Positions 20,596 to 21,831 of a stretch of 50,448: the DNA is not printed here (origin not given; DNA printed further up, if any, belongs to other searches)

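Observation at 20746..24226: uvrB and uvrA are separated by a radical-SAM / small-ORF / Rel-like / amidoligase-like block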

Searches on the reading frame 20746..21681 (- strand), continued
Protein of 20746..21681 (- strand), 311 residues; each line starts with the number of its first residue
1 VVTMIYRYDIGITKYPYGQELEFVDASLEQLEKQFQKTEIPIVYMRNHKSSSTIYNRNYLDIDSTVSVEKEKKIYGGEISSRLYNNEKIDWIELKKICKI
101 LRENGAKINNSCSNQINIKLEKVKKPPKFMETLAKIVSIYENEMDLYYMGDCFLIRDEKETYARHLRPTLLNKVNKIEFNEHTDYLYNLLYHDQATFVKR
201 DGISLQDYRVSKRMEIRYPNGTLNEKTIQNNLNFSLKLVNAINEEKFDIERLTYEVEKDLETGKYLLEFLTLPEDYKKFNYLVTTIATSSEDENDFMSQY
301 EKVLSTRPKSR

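Call 41: fold_search(model_id=the predicted structure, library=pdb)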
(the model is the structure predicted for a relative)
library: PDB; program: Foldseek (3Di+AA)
matches with E <= 10: 560; with E <= 0.001: 1
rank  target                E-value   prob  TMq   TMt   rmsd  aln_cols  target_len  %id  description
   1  1r8g_A                3.5e-04  1.00  0.43  0.38   9.1       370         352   10  Structure and function of YbdK (released 2004-08-17)
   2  7u6o_A                1.3e-03  0.99  0.39  0.22  11.0       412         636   10  Glutamine Synthetase Type III from Ostreococcus tauri (released 2023-03-08)
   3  4bjr_A                2.2e-03  0.99  0.37  0.25   8.6       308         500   11  Crystal structure of the complex between Prokaryotic Ubiquitin-like Protein Pup and its Ligase PafA (released 2013-05-01)
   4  1tt4_A                5.6e-03  0.97  0.40  0.36  10.8       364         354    9  Structure of NP459575, a predicted glutathione synthase from Salmonella typhimurium (released 2004-08-17)
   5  9n4x_F                7.8e-03  0.90  0.38  0.29  11.9       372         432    9  CryoEM structure of the Azotobacter vinelandii glutamine synthetase (released 2025-07-30)
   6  9n4x_H                8.3e-03  0.85  0.36  0.30  11.6       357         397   12  CryoEM structure of the Azotobacter vinelandii glutamine synthetase (released 2025-07-30)
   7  7oxv                  9.2e-03  0.98  0.45  0.30  11.3       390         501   10  Crystal structure of depupylase Dop in the Dop-loop-inserted state (released 2021-12-01)
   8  1r8g_B                9.7e-03  0.98  0.44  0.39   8.8       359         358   10  Structure and function of YbdK (released 2004-08-17)
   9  5wpj_B                1.3e-02  0.18  0.16  0.14  21.1       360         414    9  Structure of the class II 3-hydroxy-3-methylglutaryl-CoA reductase from Streptococcus pneumoniae bound to NADPH in ope (released 2018-04-25)
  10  2uu7_A                1.5e-02  0.85  0.31  0.27  11.3       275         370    9  Crystal structure of apo glutamine synthetase from dog (Canis familiaris) (released 2007-10-16)
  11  7m3h_A                1.6e-02  0.18  0.17  0.15  17.9       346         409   12  Targeting Enterococcus faecalis HMG-CoA reductase with a novel non-statin inhibitor (released 2022-09-21)
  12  9nlr_M                2.0e-02  0.84  0.29  0.25  10.3       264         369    8  Crystal structure of human glutamine synthetase in complex with ADP and phosphate (released 2026-03-11)
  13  7n7s_A                2.3e-02  0.14  0.14  0.12  16.3       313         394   12  Crystal Structure of Hydroxymethylglutaryl-CoA reductase from Elizabethkingia anophelis NUHP1 (released 2021-06-23)
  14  7tf6_A                2.5e-02  0.85  0.41  0.31  10.3       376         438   10  S. aureus GS(12)-Q-GlnR peptide (released 2022-06-29)
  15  5wpk_B                2.6e-02  0.18  0.19  0.16  17.9       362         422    8  Structure of the class II 3-hydroxy-3-methylglutaryl-CoA reductase from Streptococcus pneumoniae bound to HMG-CoA and  (released 2018-04-25)
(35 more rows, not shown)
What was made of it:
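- Closest known: YbdK/GCS2 carboxylate-amine ligases and PafA/Dop. Same: Best structural matches of the amidoligase model (call 41).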

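Call 71: find_related_loci(query=A1, collection=viral_contigs, flank=5000)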
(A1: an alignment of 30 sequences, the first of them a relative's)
Query A1 (308 aa) in viral_contigs; peptide patterns used: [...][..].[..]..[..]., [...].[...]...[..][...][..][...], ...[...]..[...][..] (x = any residue, [..] = any of these).
284 stretches matched a pattern, but none encodes a relative of the query by tblastn (E <= 1e-3).

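Call 80: search_protein_representatives(alignment_id=A1)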
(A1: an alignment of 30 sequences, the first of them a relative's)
Query: 30 sequences, 306 profile positions. Proteins with E-value up to 0.001 (for the whole library): 4543; up to 1e-10: 1422; up to 1e-30: 469. The best 150 are listed.
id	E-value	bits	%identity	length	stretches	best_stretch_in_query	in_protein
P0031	1.8e-119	415.1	-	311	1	1-304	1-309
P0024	3.4e-118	410.9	-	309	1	1-303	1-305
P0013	1.1e-115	402.7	-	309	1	1-305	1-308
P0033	2.1e-113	395.2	-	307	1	3-304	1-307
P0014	1.5e-112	392.3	-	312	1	1-303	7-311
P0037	1.9e-110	385.5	-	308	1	1-304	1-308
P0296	3.1e-105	368.4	-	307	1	3-305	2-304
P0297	3.2e-100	351.9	-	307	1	3-304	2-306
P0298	4.7e-100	351.3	-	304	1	1-303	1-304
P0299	5.6e-100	351.1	-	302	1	1-302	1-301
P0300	4.6e-98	344.8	-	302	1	3-303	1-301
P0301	1.2e-97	343.5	-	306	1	3-305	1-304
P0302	4.1e-97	341.7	-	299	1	3-299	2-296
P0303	5.0e-97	341.4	-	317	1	4-302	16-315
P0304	3.0e-96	338.8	-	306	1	5-304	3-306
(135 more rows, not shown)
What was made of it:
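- About 35 clusters at 50% identity in the 300-aa core subfamily and 469 at E <= 1e-30 (call 80).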
